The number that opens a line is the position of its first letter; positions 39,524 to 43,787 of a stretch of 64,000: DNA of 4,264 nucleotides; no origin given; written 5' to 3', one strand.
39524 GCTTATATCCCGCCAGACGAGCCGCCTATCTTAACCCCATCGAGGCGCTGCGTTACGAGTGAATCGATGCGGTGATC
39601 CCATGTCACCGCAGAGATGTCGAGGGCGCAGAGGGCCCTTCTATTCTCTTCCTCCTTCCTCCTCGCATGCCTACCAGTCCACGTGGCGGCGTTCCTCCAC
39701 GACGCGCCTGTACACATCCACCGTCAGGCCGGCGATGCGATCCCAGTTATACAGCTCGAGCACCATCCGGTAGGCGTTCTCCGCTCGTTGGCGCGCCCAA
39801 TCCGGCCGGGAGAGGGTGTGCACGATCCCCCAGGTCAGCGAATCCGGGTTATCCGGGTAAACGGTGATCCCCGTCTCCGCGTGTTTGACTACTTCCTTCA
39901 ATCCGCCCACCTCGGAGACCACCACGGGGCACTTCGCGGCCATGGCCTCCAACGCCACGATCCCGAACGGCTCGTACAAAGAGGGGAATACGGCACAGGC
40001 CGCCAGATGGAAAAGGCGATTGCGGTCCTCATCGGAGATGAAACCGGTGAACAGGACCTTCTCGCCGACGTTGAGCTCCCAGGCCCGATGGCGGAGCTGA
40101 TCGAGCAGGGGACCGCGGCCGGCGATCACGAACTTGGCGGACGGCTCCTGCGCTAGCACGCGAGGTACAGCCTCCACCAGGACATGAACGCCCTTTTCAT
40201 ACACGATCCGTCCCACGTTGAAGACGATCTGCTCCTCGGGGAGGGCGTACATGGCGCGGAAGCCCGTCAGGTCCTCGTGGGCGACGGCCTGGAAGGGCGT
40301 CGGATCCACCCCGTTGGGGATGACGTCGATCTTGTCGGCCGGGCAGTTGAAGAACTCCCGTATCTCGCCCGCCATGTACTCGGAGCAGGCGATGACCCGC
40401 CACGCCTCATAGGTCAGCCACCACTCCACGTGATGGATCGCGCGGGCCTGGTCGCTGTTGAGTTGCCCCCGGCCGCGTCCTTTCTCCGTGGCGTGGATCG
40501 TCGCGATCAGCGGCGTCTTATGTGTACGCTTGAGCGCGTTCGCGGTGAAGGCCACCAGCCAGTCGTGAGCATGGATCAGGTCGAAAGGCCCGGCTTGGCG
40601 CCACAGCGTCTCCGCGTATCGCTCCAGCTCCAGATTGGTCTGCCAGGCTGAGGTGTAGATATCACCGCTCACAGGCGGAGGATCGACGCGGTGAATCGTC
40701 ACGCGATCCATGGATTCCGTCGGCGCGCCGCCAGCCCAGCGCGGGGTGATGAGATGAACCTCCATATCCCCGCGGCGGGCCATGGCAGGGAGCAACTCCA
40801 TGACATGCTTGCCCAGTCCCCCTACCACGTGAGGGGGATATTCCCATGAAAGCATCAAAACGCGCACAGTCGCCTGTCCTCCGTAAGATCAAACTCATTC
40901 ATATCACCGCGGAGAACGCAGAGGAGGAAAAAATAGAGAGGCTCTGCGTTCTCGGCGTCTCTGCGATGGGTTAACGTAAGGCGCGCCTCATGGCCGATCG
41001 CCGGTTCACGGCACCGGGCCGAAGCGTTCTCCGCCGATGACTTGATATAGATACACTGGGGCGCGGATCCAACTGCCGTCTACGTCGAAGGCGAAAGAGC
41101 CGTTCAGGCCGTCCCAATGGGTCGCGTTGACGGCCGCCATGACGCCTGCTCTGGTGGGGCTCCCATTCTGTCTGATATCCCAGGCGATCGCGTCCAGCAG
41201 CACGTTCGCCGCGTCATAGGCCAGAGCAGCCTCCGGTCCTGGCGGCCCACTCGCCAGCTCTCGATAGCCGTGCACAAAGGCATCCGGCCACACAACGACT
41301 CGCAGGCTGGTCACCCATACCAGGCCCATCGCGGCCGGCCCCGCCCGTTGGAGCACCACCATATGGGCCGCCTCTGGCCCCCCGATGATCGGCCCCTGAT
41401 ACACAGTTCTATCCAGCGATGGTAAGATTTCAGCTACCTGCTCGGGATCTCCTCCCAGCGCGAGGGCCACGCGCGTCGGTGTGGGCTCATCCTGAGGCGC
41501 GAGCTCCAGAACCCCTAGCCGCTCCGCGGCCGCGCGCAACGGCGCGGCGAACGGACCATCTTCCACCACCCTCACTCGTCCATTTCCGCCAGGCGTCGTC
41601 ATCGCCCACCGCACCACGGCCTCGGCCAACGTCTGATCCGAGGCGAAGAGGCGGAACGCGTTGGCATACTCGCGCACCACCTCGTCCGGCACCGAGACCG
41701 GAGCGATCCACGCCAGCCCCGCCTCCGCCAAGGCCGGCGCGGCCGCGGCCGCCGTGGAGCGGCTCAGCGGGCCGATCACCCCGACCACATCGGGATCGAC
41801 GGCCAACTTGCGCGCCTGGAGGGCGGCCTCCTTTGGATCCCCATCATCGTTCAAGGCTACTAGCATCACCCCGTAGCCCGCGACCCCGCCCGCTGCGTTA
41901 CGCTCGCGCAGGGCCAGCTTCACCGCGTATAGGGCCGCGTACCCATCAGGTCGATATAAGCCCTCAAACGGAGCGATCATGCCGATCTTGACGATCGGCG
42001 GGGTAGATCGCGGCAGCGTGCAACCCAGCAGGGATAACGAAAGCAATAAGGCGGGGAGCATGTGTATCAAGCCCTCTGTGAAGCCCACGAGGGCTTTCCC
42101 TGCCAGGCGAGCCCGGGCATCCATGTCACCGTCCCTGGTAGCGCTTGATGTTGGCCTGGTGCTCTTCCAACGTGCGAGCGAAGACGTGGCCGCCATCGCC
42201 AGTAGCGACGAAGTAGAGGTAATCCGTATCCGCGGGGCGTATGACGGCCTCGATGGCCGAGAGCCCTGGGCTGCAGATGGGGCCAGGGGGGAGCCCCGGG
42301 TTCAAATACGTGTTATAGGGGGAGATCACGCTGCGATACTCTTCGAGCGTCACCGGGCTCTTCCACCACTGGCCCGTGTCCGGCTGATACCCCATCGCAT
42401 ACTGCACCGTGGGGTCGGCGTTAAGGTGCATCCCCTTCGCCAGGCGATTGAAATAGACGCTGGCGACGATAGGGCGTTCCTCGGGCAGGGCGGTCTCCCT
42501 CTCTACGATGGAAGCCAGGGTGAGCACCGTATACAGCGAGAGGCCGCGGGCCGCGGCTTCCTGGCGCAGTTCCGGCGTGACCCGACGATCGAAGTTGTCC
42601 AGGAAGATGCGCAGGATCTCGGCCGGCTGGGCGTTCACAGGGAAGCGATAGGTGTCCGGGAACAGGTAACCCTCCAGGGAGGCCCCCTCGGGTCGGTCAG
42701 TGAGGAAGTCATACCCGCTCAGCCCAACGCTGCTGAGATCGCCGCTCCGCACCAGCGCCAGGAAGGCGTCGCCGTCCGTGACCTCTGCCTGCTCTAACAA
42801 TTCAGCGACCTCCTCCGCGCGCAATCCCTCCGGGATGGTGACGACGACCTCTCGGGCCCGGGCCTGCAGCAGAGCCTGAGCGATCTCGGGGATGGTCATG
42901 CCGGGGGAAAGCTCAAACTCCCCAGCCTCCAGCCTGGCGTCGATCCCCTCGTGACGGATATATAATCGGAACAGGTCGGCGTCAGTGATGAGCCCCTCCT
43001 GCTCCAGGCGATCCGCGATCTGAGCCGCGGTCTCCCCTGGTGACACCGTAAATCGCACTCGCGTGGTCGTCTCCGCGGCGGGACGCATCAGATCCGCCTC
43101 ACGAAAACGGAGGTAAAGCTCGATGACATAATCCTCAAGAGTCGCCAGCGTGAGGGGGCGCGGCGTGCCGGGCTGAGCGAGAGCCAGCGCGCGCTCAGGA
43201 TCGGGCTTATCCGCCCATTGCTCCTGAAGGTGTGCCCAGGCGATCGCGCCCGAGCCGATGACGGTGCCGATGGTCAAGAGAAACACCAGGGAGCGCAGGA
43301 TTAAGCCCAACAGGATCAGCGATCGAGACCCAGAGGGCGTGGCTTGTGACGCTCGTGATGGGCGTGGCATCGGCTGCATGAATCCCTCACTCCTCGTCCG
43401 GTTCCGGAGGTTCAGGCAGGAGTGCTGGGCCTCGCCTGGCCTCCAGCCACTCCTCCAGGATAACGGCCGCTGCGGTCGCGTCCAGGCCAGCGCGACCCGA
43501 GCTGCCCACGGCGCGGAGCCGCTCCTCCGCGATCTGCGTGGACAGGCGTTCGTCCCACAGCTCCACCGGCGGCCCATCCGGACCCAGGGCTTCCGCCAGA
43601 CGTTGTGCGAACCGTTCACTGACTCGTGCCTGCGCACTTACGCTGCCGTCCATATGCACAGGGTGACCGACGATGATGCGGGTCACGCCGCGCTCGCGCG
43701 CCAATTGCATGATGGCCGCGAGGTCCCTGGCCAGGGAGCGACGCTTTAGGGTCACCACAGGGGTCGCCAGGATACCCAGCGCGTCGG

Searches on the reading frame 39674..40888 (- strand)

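Call 36: search_protein_families(library=pfam, proteins=[window:39674-40888:-], max_evalue=0.001)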
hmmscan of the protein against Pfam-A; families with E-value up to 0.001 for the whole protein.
window:39674-40888:- (405 aa): 7 families
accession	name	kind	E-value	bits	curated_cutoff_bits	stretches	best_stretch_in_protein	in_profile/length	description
PF00534.26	Glycos_transf_1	-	7.1e-45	153.1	26.4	1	218-374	14-171/172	Glycosyl transferases group 1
PF13692.12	Glyco_trans_1_4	-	8.3e-37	127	27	1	220-359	2-140/142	Glycosyl transferases group 1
PF13439.12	Glyco_transf_4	-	9.8e-33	114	28.5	1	22-196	1-168/170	Glycosyltransferase Family 4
PF13579.12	Glyco_trans_4_4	-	4.3e-27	95.8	29.7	1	23-193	1-158/158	Glycosyl transferase 4-like domain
PF08323.17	Glyco_transf_5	-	2.5e-19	70.4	22.7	1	9-180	1-228/239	Starch synthase catalytic domain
PF20706.3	GT4-conflict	-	4.2e-16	59.3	26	1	23-386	12-382/385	Family 4 Glycosyltransferase in conflict systems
PF13524.12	Glyco_trans_1_2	-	1.2e-05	25.7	25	1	245-386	9-139/144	Glycosyl transferase-like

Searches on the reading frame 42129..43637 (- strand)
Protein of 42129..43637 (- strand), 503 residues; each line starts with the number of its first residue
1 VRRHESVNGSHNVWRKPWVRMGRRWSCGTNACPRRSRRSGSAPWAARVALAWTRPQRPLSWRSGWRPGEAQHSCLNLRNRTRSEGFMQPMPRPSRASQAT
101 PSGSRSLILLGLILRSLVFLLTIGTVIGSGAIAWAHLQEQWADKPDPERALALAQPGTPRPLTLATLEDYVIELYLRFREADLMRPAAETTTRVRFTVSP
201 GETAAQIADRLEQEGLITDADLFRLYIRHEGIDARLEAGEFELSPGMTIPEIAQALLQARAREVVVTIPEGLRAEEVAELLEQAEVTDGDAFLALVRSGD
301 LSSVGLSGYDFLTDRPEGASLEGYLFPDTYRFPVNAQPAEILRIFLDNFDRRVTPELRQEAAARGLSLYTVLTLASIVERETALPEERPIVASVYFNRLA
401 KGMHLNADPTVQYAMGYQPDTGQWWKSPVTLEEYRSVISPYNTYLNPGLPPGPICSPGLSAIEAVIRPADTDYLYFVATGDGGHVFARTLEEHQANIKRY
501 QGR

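Call 36: search_protein_families(library=pfam, proteins=[window:42129-43637:-], max_evalue=0.001)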
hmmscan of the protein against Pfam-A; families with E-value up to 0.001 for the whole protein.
window:42129-43637:- (503 aa): 1 family
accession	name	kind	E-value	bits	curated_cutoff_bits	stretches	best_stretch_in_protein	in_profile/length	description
PF02618.21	YceG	-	2.8e-91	306.3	32.4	1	196-499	1-275/275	YceG-like family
